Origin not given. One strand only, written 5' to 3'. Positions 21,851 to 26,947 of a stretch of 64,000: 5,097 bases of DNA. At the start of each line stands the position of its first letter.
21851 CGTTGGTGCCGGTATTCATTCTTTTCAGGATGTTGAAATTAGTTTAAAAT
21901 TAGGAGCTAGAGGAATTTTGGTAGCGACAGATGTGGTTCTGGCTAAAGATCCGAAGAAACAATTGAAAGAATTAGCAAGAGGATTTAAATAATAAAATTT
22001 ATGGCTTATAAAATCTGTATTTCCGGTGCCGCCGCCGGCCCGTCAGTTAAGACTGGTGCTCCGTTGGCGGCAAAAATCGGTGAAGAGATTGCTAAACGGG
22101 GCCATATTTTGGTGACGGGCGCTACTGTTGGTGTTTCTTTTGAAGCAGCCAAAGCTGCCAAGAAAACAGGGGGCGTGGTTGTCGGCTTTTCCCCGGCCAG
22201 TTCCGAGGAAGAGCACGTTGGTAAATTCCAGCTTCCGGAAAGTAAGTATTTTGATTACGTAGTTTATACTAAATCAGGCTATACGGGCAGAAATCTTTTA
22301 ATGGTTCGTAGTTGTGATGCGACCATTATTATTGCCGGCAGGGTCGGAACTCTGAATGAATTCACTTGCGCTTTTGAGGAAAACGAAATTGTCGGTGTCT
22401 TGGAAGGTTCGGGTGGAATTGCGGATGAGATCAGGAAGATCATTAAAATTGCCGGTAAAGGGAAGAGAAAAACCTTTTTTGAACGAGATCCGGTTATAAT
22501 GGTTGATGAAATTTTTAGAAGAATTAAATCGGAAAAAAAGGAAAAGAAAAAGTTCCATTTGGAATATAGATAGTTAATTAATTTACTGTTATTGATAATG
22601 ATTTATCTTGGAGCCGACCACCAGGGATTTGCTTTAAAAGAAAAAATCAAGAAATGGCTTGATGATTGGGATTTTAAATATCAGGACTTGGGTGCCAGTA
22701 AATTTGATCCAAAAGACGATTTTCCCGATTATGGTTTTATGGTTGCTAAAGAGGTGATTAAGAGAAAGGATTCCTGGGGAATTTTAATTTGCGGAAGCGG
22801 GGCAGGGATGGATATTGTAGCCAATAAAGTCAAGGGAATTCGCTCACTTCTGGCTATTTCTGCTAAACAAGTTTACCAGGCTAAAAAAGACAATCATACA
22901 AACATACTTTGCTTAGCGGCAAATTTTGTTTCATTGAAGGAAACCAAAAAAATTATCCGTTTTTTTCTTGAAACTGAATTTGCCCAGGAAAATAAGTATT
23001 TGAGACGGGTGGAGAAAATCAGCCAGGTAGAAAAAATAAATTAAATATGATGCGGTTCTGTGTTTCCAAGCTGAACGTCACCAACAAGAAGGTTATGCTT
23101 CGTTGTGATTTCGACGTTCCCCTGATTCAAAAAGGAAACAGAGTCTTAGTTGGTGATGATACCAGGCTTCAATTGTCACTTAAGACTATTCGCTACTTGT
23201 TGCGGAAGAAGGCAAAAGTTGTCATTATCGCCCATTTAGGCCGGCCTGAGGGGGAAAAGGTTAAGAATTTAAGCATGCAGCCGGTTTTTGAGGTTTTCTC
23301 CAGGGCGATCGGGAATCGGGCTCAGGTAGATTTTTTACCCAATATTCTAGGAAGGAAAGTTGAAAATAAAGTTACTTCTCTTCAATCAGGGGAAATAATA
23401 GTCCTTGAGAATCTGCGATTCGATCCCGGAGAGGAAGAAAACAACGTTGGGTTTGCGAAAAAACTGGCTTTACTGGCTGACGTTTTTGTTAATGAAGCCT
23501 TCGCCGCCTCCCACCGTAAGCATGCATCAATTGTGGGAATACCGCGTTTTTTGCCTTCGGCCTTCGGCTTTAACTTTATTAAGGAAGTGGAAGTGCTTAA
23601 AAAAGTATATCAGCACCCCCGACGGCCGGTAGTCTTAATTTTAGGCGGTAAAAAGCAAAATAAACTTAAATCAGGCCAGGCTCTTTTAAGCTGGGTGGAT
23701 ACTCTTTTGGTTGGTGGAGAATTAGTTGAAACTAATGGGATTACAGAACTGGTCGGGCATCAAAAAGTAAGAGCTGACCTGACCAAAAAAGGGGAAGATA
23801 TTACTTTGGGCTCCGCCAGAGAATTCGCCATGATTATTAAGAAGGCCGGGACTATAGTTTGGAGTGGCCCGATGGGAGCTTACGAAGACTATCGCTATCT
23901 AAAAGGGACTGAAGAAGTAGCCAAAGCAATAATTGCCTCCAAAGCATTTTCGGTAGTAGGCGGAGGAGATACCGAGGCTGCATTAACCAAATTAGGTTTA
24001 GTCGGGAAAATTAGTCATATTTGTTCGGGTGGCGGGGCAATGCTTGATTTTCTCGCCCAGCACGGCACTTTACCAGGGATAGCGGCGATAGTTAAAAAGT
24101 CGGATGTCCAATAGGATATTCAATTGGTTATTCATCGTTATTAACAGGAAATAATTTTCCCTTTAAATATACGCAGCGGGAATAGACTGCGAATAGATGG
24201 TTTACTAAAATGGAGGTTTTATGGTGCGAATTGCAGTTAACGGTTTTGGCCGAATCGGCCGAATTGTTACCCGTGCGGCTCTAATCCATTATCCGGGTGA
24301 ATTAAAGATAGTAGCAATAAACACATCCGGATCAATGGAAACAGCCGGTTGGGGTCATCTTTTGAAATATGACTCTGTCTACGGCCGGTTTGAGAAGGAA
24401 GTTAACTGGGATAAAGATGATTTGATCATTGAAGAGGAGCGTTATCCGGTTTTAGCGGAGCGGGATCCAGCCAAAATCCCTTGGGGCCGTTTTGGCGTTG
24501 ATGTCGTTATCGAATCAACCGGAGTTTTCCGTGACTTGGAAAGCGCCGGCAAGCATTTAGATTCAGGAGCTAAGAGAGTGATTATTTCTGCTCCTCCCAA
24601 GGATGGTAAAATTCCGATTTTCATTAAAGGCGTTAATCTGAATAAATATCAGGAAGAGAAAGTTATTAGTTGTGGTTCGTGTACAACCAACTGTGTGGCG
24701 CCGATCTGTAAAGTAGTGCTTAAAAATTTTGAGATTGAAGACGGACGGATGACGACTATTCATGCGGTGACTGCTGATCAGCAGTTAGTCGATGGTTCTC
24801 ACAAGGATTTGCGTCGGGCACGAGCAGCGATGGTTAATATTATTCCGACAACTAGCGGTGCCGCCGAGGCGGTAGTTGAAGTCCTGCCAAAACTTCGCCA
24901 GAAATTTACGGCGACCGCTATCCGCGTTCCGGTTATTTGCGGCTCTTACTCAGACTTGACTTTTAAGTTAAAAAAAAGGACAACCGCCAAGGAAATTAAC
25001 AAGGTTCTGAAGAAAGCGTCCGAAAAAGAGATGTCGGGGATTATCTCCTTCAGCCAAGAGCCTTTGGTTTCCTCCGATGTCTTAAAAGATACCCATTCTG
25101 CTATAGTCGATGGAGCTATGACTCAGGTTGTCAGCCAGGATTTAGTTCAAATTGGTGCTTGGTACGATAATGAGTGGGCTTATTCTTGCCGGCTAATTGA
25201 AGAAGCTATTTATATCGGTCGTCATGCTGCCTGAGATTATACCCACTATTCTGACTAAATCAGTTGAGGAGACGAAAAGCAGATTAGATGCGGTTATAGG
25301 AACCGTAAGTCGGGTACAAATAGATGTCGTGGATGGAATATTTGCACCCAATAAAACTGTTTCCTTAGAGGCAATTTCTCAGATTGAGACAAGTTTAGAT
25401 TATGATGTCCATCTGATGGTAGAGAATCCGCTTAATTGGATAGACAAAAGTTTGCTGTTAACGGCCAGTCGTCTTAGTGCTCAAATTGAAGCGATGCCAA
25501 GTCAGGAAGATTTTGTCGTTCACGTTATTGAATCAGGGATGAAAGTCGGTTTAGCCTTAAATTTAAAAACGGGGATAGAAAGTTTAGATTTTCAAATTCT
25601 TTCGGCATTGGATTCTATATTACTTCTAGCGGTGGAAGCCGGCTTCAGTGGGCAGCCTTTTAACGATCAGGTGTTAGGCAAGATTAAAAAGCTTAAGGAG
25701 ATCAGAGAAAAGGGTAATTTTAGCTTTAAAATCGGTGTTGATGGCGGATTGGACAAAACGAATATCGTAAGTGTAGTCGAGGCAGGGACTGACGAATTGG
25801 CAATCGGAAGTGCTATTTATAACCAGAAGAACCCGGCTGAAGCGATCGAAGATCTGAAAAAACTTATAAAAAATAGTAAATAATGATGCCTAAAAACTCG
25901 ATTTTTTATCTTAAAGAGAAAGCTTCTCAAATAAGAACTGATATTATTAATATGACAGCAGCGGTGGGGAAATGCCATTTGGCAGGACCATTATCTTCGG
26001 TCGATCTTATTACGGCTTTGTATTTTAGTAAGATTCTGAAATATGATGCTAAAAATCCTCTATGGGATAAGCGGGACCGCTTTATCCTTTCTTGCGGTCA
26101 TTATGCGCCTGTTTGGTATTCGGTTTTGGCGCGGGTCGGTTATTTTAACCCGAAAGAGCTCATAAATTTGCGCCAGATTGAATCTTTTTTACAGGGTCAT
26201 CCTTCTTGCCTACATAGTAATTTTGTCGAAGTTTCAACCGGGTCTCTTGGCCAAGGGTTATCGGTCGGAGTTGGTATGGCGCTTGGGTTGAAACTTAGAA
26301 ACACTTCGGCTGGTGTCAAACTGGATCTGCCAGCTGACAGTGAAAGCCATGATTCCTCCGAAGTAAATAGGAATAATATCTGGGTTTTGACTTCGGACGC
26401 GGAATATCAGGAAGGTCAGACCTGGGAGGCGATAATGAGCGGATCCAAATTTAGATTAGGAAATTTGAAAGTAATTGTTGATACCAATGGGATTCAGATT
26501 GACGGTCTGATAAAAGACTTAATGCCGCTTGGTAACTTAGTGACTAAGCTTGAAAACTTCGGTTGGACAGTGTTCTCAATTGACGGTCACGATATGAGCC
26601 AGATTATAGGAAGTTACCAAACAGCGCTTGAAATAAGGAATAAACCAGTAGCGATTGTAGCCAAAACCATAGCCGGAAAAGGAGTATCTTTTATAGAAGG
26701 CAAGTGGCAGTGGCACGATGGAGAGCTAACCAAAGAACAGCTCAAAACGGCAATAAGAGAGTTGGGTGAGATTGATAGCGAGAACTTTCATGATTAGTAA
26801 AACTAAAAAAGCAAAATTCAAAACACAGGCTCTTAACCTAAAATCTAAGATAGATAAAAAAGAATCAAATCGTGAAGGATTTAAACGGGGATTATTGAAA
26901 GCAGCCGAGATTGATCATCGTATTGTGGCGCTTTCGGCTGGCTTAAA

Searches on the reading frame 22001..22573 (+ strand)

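Call 64: search_protein_families(library=pfam, proteins=[window:22001-22573:+], max_evalue=0.001)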
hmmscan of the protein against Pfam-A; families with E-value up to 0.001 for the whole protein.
window:22001-22573:+ (190 aa): 3 families
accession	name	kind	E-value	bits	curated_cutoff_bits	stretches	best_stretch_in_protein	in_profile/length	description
PF18306.6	LDcluster4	-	1e-30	106.8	26.3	1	4-143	3-125/151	SLOG cluster4 family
PF03641.19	Lysine_decarbox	-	4.3e-05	24.1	27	1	49-126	4-74/131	Possible lysine decarboxylase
PF02481.21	DNA_processg_A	-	0.00044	19.9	29.6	0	18-136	58-189/212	DNA recombination-mediator protein A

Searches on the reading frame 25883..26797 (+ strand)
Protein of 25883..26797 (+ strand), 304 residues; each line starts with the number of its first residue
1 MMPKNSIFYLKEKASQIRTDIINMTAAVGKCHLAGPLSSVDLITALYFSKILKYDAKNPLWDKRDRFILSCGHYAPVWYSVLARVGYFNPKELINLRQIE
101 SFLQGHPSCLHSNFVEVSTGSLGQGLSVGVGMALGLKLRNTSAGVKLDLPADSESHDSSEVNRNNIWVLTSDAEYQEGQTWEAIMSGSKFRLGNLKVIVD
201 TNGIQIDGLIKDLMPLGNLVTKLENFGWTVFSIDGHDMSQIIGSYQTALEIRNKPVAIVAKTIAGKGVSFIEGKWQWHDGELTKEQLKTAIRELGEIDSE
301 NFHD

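Call 6: search_protein_families(library=pfam, proteins=[window:25883-26797:+], max_evalue=0.1)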
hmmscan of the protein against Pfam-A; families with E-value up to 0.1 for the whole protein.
window:25883-26797:+ (304 aa): 2 families
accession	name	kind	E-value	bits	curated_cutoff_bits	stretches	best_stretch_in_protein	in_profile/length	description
PF00456.26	Transketolase_N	-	5.5e-44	150.9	22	1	13-301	5-282/334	Transketolase, thiamine diphosphate binding domain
PF13292.11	DXP_synthase_N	-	1.4e-06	28.3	21.2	1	10-142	18-133/274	1-deoxy-D-xylulose-5-phosphate synthase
